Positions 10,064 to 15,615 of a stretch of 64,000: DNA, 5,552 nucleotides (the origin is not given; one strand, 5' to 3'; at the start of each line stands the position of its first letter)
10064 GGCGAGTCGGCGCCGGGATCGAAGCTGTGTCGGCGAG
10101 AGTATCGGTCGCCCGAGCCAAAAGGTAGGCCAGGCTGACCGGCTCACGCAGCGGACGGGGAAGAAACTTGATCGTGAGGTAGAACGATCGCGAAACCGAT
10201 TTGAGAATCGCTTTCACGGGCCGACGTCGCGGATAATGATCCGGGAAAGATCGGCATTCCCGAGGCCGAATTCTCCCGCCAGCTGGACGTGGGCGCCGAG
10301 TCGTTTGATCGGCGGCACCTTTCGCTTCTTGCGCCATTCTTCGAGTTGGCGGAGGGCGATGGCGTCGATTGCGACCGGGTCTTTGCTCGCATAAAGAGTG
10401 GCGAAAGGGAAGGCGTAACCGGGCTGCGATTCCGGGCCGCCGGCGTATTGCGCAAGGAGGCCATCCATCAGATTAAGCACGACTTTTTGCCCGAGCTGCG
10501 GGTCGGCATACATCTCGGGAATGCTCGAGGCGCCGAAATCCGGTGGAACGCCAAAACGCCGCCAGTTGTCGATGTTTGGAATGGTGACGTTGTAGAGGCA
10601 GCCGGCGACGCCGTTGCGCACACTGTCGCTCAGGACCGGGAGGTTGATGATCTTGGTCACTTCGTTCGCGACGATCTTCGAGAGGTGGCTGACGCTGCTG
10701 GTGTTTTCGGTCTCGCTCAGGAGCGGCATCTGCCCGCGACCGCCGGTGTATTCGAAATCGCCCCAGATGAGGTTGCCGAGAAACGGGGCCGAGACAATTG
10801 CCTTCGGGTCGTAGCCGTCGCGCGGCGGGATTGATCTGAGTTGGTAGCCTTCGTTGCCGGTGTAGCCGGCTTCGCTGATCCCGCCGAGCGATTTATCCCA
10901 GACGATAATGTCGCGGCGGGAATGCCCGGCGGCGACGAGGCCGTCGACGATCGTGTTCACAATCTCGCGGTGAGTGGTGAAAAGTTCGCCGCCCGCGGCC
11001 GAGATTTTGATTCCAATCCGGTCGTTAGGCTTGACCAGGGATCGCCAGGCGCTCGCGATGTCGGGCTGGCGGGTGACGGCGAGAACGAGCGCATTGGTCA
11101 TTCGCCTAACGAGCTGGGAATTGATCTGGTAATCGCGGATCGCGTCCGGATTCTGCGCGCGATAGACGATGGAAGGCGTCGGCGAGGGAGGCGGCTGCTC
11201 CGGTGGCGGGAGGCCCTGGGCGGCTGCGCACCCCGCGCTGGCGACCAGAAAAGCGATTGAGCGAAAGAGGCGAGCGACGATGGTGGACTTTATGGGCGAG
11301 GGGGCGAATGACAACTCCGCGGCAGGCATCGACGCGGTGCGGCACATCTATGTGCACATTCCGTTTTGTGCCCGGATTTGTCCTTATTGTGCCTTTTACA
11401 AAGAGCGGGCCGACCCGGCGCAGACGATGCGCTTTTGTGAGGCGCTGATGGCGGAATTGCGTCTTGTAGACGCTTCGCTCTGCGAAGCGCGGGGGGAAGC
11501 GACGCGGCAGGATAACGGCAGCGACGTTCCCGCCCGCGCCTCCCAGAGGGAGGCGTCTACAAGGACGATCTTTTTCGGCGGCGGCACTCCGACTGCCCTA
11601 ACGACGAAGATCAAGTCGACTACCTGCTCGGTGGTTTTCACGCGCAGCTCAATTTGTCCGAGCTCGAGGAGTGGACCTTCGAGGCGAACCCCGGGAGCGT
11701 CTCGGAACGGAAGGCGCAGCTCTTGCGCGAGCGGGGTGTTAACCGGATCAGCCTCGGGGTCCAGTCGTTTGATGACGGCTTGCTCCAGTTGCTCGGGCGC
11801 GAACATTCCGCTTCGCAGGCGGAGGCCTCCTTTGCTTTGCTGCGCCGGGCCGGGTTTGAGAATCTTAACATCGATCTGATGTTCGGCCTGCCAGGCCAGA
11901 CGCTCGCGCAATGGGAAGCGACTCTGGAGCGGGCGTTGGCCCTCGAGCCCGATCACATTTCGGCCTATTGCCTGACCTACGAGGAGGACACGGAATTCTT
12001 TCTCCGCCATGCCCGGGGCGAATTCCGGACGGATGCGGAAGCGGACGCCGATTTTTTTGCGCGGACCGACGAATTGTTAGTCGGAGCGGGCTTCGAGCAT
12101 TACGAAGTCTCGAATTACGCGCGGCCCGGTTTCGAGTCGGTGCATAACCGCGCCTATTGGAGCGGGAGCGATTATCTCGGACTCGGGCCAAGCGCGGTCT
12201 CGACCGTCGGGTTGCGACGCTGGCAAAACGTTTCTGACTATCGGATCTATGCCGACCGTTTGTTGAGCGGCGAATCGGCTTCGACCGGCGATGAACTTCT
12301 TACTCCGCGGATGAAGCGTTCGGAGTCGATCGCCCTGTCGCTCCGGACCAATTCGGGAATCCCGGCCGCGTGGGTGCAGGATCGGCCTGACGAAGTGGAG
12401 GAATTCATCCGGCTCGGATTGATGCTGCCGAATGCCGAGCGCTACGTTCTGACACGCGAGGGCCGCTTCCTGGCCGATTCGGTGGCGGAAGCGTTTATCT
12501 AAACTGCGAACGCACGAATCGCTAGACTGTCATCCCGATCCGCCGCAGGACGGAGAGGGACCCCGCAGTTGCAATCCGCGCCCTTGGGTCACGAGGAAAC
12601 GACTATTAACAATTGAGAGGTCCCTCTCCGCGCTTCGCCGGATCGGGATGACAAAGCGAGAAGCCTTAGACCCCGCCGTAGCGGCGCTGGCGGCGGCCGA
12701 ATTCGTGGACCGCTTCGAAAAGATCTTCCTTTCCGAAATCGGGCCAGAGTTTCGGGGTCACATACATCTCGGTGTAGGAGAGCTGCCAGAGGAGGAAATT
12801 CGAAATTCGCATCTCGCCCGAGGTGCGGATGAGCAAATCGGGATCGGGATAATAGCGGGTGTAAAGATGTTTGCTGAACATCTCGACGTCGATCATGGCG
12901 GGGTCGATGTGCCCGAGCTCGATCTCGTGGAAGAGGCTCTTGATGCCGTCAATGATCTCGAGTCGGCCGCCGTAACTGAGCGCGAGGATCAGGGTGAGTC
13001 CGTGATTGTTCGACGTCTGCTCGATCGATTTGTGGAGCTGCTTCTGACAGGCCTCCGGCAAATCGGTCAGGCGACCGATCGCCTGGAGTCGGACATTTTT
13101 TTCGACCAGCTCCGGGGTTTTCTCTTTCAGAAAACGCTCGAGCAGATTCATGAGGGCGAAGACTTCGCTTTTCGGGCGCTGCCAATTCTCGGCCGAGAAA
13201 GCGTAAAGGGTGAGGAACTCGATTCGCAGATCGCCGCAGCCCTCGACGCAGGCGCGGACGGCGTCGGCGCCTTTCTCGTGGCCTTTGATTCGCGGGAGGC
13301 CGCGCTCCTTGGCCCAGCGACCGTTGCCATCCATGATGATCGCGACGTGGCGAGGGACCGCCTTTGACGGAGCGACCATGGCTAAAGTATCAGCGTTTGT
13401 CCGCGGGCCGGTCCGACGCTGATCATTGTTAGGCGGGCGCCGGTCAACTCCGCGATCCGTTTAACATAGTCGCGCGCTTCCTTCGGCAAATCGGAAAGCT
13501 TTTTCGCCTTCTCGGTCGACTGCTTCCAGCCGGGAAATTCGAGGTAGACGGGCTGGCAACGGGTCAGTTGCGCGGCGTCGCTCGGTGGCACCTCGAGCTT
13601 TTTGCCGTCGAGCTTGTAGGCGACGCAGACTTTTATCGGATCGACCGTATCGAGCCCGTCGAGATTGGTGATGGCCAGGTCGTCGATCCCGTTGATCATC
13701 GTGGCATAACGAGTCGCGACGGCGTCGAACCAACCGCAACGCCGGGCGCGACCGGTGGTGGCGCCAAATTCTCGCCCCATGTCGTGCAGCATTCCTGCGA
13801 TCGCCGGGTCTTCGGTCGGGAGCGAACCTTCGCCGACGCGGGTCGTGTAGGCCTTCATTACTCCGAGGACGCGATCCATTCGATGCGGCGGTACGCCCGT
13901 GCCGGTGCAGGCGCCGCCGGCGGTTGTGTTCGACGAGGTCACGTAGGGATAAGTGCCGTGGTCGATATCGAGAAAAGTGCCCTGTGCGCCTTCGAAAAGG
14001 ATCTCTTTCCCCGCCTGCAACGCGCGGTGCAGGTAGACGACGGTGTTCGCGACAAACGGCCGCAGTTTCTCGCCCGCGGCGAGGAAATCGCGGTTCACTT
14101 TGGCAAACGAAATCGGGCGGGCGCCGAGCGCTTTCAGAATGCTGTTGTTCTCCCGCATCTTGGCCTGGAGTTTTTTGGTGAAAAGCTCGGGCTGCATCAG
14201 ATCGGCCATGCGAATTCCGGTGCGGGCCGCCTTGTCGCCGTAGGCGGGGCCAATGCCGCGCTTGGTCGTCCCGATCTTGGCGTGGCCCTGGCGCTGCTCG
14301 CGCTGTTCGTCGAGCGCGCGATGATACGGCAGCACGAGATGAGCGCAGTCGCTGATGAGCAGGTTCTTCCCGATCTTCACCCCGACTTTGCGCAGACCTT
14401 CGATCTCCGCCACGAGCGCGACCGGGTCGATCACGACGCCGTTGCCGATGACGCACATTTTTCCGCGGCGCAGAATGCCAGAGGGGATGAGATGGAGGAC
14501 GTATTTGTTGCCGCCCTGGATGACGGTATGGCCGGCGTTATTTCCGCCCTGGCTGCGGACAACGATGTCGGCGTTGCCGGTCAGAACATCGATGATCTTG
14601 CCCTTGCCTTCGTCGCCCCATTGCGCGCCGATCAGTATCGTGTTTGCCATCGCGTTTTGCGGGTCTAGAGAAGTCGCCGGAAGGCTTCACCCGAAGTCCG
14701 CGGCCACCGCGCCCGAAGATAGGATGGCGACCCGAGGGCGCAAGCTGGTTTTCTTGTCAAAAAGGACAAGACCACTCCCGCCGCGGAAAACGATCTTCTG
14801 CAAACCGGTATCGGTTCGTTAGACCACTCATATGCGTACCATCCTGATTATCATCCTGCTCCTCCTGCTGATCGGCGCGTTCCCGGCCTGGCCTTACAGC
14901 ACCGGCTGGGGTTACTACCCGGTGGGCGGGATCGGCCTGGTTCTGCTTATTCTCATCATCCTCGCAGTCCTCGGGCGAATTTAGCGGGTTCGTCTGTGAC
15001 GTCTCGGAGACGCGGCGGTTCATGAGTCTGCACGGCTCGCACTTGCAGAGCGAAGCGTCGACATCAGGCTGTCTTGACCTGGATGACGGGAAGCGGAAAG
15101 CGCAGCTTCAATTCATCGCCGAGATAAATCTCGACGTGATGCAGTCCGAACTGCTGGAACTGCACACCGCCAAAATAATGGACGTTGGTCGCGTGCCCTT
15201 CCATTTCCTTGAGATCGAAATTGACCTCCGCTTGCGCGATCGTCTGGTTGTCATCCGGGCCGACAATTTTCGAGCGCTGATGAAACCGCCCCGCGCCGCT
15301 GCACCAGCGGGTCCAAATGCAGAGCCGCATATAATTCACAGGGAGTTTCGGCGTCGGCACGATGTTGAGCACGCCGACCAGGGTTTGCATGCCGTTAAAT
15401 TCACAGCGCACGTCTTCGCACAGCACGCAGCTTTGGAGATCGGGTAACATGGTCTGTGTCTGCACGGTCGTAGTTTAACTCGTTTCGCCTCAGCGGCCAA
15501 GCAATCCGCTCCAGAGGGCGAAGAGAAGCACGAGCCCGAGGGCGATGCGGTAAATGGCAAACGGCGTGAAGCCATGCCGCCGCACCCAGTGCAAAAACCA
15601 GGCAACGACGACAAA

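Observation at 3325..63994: Hyper-abundant 9-mer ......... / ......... dispersed through genes and spacers (uptake-sequence-like or Chi/KOPS-like genomic word)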

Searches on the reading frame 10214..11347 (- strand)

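Call 23: search_protein_families(library=pfam, proteins=[window:10214-11347:-], max_evalue=0.00001)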
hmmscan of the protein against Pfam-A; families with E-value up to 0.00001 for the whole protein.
window:10214-11347:- (377 aa): 1 family
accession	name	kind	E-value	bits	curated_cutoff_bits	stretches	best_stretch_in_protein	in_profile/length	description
PF04015.17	DUF362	-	1.8e-10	41.6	24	1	116-332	8-199/200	Domain of unknown function (DUF362)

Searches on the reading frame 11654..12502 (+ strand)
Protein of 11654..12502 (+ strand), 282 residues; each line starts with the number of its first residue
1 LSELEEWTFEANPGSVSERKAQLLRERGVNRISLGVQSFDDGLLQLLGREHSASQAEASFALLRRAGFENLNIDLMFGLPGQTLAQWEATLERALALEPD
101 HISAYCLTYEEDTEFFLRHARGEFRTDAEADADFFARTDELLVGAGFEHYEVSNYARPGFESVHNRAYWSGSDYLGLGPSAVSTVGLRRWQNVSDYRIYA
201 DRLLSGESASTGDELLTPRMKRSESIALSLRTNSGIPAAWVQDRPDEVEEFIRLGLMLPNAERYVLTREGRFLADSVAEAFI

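Call 23: search_protein_families(library=pfam, proteins=[window:11654-12502:+], max_evalue=0.00001)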
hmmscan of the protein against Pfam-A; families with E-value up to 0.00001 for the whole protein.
window:11654-12502:+ (282 aa): 1 family
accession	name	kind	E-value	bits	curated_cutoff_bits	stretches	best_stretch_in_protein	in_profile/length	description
PF04055.27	Radical_SAM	-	9.4e-16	58.9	29.5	1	5-93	78-165/166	Radical SAM superfamily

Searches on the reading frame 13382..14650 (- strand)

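Call 24: search_protein_families(library=pfam, proteins=[window:13382-14650:-], max_evalue=0.00001)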
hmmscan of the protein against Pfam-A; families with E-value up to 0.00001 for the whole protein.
window:13382-14650:- (422 aa): 1 family
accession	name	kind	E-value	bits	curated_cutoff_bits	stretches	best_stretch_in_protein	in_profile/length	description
PF00709.27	Adenylsucc_synt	-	3.4e-181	602.9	27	1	5-419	1-415/416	Adenylosuccinate synthetase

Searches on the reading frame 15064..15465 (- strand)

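Call 24: search_protein_families(library=pfam, proteins=[window:15064-15465:-], max_evalue=0.00001)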
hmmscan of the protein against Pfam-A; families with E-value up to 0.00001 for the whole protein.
window:15064-15465:- (133 aa): 1 family
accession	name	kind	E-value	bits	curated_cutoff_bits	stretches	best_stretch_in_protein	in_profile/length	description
PF22091.2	DUF6941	-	7.7e-21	75.2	27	1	12-127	2-124/125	Family of unknown function (DUF6941)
